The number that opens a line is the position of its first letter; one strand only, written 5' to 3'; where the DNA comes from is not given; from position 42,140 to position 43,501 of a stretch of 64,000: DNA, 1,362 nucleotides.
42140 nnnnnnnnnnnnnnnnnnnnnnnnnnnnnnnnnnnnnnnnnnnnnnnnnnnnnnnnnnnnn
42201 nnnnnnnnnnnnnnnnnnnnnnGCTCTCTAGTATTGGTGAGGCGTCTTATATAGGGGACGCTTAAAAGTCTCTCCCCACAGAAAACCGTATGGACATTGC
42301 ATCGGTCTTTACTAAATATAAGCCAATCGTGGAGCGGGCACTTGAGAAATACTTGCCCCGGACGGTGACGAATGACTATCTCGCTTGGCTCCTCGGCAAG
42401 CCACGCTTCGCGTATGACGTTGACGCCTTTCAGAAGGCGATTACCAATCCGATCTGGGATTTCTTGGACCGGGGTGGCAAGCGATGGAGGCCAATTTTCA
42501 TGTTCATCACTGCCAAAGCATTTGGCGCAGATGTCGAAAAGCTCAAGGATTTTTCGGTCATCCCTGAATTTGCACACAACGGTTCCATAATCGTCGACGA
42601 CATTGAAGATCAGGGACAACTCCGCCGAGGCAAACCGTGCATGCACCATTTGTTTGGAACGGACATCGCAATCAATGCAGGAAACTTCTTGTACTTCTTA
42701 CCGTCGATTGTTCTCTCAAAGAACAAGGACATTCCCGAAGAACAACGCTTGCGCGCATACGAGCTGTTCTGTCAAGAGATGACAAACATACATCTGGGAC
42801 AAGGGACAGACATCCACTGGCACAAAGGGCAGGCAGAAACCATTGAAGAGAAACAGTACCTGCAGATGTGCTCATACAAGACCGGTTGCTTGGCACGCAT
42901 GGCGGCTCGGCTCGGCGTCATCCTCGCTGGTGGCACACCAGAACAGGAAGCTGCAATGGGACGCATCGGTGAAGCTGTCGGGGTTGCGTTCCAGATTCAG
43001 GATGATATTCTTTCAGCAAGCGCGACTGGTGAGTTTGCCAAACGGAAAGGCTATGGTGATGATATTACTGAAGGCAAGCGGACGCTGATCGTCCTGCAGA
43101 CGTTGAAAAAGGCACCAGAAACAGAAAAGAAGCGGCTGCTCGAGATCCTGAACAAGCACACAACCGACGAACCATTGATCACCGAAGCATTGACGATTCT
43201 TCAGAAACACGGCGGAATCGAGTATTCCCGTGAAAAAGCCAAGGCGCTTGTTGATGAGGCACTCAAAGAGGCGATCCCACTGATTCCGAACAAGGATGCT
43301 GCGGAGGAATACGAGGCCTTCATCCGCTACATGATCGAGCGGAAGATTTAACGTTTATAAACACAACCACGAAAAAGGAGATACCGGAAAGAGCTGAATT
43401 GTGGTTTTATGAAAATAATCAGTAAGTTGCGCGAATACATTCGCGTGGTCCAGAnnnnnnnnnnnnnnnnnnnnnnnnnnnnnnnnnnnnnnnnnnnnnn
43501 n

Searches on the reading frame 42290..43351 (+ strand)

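Call 87: search_protein_families(library=pfam, proteins=[window:42290-43351:+], max_evalue=0.001)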
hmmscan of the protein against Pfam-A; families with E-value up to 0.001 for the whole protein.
window:42290-43351:+ (353 aa): 1 family
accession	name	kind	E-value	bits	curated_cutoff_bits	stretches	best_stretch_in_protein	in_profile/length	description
PF00348.22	polyprenyl_synt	-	2.9e-65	220.4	27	1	49-303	2-250/251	Polyprenyl synthetase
